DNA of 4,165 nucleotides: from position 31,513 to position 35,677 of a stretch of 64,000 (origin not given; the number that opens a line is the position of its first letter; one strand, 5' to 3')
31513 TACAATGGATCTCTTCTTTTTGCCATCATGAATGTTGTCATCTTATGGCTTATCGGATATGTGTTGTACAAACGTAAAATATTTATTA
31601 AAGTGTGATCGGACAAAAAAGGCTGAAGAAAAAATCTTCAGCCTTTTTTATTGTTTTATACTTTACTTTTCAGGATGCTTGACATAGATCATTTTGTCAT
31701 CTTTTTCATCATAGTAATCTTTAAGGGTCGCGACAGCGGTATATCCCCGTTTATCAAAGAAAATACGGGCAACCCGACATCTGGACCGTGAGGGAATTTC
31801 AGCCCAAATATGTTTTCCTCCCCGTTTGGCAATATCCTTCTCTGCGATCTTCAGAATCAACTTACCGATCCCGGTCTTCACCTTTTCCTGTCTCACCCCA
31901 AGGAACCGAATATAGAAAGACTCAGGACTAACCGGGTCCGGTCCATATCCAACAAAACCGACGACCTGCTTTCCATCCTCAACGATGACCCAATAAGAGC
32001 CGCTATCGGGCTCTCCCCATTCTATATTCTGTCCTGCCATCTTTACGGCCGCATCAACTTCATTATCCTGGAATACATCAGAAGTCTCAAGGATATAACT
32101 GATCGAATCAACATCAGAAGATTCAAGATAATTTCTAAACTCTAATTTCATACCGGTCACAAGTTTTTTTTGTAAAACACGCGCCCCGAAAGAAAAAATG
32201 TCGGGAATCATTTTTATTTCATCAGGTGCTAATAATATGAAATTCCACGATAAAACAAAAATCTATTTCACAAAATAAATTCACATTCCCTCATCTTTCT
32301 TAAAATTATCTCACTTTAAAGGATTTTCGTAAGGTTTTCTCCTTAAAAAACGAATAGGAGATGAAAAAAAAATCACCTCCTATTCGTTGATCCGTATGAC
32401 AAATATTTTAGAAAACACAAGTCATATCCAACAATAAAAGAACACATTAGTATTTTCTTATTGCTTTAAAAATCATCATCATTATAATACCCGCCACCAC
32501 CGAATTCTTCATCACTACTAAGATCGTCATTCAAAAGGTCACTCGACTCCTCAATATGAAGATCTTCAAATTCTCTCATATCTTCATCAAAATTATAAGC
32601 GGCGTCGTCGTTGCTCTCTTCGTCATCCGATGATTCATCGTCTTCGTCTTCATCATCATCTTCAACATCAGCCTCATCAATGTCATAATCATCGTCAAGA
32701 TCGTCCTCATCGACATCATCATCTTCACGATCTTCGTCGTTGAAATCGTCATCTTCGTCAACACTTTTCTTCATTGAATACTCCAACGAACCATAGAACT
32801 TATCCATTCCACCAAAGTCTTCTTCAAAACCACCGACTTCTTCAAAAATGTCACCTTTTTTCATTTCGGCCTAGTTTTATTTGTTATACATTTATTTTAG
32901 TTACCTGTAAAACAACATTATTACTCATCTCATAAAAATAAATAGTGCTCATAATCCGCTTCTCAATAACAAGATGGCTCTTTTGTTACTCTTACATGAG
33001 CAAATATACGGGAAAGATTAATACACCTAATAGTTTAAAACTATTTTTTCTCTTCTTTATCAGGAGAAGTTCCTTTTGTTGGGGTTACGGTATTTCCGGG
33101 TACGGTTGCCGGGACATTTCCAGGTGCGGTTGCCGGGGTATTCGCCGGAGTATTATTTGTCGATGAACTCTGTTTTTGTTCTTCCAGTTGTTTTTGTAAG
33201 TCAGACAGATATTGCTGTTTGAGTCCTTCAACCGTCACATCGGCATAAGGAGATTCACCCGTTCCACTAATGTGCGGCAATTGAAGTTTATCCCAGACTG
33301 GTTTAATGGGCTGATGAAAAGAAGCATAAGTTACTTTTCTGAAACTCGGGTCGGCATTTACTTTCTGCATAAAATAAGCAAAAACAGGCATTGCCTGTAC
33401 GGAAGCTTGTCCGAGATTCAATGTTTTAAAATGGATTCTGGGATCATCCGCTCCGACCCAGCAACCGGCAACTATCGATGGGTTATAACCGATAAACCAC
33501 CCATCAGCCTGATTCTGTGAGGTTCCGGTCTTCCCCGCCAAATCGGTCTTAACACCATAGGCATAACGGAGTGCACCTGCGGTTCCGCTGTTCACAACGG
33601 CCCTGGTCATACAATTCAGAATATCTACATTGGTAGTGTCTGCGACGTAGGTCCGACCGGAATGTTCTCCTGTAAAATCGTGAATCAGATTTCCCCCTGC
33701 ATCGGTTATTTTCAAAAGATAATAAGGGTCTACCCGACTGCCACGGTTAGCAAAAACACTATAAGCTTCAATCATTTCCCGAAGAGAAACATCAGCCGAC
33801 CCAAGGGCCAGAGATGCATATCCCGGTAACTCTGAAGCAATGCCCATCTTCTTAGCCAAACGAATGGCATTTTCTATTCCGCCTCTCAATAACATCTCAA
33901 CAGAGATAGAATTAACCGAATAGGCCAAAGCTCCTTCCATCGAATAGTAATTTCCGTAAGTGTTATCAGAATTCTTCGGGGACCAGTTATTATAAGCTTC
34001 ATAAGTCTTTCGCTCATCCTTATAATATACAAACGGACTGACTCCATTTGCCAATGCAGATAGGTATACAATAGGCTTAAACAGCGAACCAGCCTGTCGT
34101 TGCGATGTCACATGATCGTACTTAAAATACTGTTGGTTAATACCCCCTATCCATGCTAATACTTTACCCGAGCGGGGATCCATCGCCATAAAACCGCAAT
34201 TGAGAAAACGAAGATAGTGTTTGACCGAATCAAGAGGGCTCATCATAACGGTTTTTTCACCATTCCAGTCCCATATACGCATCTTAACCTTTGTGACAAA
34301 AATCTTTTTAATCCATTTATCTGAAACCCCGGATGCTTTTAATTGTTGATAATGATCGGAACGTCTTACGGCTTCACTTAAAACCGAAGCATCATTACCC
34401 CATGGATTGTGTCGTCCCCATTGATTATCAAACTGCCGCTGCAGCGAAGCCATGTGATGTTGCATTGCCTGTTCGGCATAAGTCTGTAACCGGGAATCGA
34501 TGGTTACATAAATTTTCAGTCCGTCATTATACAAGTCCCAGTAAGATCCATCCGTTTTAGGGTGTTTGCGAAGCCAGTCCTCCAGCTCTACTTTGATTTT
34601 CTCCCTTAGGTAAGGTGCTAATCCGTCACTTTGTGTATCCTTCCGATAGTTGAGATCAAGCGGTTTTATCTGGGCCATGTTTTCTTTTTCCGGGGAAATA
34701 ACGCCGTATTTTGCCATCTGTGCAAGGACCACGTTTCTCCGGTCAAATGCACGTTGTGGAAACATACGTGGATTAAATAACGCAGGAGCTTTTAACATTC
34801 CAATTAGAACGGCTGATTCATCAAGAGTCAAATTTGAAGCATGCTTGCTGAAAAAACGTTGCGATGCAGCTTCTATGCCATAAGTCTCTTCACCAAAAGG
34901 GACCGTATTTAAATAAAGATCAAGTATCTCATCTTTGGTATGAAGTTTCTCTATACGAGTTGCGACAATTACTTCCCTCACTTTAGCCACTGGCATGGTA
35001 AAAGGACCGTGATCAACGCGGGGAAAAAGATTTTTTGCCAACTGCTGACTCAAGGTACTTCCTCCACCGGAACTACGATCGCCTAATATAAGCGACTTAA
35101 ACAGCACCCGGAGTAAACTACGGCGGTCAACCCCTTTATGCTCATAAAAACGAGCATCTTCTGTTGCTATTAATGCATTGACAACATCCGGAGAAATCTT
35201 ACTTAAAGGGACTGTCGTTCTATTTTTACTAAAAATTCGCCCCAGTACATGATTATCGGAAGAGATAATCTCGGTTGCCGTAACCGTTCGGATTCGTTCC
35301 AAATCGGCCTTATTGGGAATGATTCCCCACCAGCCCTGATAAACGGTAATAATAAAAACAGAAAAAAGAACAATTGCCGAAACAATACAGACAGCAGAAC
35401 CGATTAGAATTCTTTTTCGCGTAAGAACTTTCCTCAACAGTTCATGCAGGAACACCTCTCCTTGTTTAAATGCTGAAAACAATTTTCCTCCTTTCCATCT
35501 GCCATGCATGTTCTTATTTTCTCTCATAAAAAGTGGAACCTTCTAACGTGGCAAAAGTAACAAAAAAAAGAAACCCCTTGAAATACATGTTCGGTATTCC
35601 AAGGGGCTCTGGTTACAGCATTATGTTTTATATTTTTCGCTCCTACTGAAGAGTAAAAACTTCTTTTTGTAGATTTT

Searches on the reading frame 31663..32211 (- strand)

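Call 8: search_protein_families(library=pfam, proteins=[window:31663-32211:-], max_evalue=0.001)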
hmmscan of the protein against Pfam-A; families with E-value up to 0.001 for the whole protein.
window:31663-32211:- (182 aa): 3 families
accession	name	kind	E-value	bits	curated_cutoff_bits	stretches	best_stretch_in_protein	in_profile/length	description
PF00583.31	Acetyltransf_1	-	7.1e-09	36.4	20.7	1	62-139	24-100/116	Acetyltransferase (GNAT) family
PF13508.13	Acetyltransf_7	-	1.3e-06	29.1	27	1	70-158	2-83/84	Acetyltransferase (GNAT) domain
PF13673.13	Acetyltransf_10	-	0.00024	21.5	23.6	1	69-160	28-110/128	Acetyltransferase (GNAT) domain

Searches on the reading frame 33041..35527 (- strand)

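Call 8: search_protein_families(library=pfam, proteins=[window:33041-35527:-], max_evalue=0.001)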
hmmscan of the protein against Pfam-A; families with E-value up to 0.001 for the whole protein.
window:33041-35527:- (828 aa): 2 families
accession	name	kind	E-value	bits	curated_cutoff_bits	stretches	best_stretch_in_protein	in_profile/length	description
PF00912.28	Transgly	-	2.9e-55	186.9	27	1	93-271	3-177/178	Transglycosylase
PF00905.27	Transpeptidase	-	7.2e-26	91.5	22.1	1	446-684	3-267/299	Penicillin binding protein transpeptidase domain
